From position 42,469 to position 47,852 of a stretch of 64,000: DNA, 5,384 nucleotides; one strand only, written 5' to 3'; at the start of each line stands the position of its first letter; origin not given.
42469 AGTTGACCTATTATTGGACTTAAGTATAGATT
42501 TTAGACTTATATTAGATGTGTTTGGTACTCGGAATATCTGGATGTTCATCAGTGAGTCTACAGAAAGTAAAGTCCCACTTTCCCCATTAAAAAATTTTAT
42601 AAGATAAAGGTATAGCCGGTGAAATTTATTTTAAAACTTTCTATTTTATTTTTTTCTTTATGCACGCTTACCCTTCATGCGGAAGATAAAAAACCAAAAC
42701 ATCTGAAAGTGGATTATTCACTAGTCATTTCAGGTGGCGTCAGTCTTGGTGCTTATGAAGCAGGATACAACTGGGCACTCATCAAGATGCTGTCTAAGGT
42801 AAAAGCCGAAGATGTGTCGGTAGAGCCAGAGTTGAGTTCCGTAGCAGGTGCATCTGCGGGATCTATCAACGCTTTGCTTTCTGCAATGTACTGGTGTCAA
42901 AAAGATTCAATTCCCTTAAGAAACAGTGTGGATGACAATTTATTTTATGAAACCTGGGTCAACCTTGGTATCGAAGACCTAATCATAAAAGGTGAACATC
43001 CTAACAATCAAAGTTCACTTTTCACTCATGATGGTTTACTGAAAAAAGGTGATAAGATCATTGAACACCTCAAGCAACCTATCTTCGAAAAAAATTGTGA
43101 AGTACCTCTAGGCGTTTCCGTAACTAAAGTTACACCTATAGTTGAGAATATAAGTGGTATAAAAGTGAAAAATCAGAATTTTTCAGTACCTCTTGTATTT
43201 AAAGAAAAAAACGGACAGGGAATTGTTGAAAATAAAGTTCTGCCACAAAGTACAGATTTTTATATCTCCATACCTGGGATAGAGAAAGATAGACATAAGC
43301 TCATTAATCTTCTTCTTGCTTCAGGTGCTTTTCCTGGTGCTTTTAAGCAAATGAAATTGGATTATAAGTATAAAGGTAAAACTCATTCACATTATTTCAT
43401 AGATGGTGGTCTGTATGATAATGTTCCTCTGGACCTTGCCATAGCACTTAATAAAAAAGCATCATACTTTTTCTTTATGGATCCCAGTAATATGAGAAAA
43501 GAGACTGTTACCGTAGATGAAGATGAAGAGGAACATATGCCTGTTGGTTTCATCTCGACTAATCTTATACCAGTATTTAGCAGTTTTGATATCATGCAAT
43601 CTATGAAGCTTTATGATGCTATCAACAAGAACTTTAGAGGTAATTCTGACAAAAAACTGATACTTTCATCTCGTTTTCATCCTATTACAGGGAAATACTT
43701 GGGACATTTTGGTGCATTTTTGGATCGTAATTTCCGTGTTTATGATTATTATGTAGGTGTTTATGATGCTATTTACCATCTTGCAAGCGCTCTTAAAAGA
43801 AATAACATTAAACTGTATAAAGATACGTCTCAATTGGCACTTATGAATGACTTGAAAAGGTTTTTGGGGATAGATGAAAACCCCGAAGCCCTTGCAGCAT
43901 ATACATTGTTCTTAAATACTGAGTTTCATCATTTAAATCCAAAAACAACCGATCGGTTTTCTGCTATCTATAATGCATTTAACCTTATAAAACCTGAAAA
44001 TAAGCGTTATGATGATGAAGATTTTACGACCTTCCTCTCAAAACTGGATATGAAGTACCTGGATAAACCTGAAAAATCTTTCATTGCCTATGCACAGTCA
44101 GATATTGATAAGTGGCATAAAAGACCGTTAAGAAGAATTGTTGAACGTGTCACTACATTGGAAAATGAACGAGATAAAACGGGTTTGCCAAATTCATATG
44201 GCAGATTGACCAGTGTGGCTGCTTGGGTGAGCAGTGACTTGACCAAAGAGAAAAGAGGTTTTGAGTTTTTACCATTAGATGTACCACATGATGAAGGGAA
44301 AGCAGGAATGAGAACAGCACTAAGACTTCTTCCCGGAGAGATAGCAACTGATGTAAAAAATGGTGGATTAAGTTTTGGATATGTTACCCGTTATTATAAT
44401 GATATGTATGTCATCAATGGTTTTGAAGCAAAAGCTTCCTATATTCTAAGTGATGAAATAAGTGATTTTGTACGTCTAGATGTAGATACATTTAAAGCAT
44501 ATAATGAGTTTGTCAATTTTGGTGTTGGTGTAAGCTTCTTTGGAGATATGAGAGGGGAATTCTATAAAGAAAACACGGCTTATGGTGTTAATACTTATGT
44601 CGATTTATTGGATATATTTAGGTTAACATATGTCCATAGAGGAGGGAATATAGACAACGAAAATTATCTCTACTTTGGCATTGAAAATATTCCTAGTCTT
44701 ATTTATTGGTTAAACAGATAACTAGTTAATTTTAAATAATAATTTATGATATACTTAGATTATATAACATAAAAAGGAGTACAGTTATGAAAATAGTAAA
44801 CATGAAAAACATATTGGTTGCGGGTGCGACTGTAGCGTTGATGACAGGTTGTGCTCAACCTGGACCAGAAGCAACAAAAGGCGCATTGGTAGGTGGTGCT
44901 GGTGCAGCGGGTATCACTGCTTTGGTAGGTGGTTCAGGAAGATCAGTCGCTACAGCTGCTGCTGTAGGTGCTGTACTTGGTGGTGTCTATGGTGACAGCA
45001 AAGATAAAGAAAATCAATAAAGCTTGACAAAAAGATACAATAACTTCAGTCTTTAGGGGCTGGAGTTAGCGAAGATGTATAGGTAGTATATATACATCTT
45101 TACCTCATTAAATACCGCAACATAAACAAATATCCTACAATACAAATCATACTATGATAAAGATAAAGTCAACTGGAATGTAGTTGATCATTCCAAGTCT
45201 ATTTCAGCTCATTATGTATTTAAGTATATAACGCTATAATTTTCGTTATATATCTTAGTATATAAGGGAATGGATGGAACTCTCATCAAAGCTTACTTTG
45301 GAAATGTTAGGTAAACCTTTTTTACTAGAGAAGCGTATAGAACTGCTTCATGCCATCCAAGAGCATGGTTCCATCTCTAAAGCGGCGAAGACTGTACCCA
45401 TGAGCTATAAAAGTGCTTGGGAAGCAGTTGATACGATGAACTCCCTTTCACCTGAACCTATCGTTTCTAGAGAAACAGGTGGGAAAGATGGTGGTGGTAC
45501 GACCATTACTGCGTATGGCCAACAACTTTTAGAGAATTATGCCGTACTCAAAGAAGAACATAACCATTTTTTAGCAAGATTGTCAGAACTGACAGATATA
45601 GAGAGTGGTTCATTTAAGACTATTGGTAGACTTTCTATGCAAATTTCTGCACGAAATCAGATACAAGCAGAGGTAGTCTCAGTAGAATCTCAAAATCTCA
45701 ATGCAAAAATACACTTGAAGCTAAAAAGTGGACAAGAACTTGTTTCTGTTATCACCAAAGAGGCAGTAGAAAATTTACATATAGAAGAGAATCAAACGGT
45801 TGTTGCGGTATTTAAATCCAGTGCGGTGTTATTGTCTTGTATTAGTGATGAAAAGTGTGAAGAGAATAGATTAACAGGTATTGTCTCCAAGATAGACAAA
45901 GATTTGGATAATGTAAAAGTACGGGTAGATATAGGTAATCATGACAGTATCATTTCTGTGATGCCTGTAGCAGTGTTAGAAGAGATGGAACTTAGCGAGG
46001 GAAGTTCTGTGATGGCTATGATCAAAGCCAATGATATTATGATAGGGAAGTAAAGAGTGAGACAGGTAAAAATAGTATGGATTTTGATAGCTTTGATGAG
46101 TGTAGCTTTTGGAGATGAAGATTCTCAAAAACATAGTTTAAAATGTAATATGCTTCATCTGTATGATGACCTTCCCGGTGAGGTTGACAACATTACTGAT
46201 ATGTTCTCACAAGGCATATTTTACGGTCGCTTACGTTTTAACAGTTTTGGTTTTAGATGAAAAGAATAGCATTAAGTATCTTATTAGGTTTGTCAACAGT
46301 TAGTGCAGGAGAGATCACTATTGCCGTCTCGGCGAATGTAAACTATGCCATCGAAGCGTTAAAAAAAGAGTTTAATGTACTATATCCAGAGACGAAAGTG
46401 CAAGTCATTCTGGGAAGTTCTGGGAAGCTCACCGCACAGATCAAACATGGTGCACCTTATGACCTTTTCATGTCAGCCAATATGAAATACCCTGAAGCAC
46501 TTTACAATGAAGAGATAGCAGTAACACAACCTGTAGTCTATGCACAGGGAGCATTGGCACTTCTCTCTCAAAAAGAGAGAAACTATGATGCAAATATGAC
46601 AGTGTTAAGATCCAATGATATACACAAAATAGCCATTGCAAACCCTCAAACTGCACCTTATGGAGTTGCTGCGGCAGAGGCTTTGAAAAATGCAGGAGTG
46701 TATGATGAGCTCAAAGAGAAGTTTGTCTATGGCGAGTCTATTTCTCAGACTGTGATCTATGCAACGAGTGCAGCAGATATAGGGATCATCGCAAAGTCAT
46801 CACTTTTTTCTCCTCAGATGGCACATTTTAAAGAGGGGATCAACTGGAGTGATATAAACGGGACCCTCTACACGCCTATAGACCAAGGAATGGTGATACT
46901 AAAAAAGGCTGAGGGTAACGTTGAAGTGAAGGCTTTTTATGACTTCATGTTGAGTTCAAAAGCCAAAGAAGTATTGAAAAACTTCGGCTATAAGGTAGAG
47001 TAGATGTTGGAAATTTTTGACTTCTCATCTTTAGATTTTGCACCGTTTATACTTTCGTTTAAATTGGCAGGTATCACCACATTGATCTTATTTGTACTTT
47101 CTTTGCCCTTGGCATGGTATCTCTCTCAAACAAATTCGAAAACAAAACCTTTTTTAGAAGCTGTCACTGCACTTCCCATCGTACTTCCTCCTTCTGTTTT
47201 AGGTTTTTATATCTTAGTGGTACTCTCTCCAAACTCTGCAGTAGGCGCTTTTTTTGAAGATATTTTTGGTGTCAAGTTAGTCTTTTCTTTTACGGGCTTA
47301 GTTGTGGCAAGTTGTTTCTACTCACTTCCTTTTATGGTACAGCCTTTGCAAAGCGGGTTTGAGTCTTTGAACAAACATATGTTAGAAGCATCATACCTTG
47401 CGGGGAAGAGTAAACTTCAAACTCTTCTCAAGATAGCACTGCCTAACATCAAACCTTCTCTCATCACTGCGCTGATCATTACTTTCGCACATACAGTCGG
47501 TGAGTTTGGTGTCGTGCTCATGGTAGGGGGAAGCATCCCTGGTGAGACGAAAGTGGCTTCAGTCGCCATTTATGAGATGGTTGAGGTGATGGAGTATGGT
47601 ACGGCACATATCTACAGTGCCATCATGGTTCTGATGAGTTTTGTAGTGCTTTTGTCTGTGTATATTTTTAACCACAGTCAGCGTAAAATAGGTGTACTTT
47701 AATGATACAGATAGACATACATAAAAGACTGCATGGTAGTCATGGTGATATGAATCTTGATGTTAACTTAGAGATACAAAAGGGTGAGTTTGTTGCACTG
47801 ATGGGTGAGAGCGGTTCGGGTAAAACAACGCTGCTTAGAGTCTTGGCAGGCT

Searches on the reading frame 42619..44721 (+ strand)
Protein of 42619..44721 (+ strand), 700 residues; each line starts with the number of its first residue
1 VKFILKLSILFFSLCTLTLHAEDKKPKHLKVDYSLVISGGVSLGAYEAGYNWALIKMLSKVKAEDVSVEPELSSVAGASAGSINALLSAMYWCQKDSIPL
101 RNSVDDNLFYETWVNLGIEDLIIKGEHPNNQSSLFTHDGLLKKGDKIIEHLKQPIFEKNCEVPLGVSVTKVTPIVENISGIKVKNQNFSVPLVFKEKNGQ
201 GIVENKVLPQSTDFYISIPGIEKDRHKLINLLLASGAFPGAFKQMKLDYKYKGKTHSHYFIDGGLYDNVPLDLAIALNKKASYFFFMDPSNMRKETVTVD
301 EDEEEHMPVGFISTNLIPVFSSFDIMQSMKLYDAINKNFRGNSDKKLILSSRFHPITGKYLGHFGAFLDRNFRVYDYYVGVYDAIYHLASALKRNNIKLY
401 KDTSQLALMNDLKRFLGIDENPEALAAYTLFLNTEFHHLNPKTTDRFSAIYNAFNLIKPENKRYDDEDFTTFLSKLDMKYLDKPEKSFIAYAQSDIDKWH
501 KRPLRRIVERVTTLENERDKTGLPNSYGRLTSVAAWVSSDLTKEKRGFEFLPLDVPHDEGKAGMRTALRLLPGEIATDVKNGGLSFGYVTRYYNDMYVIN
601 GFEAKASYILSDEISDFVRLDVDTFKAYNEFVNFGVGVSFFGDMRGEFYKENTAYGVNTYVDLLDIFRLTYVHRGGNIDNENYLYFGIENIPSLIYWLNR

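Call 52: search_protein_families(library=pfam, proteins=[window:42619-44721:+])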
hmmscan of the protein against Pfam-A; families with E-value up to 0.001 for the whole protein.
window:42619-44721:+ (700 aa): 1 family
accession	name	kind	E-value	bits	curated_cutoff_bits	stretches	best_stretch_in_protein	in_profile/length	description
PF01734.28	Patatin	-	6.6e-27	95.4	27.7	1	35-275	1-191/191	Patatin-like phospholipase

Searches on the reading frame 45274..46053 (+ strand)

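Call 8: search_protein_families(library=pfam, proteins=[window:45274-46053:+])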
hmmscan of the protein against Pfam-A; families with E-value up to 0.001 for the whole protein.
window:45274-46053:+ (259 aa): 2 families
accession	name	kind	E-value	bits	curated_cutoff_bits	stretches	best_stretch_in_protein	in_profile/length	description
PF03459.23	TOBE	-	1.1e-24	86.9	22.3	2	125-187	2-64/64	TOBE domain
PF00126.33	HTH_1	-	1.3e-05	25.5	26.6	1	21-83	3-60/60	Bacterial regulatory helix-turn-helix protein, lysR family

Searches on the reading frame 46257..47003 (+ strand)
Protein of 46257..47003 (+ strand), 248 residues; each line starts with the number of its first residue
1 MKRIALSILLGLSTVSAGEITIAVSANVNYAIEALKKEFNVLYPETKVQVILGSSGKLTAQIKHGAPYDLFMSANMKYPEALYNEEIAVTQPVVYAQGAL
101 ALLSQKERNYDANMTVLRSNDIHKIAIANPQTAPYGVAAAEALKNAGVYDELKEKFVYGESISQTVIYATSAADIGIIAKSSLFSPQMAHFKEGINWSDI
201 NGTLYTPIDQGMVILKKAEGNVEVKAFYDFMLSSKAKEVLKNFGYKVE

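Call 8: search_protein_families(library=pfam, proteins=[window:46257-47003:+])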
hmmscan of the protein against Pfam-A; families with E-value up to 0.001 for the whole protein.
window:46257-47003:+ (248 aa): 2 families
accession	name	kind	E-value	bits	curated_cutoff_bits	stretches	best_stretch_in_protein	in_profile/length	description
PF13531.11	SBP_bac_11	-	9.2e-47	160.1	25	1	20-246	1-227/227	Bacterial extracellular solute-binding protein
PF01547.30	SBP_bac_1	-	1.5e-08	35.5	26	1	30-237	8-306/307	Bacterial extracellular solute-binding protein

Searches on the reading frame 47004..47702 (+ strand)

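Call 8: search_protein_families(library=pfam, proteins=[window:47004-47702:+])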
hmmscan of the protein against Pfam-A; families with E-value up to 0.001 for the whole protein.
window:47004-47702:+ (232 aa): 1 family
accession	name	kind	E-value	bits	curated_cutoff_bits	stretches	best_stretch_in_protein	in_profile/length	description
PF00528.27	BPD_transp_1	-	1.4e-19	71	26.4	1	34-225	2-181/184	Binding-protein-dependent transport system inner membrane component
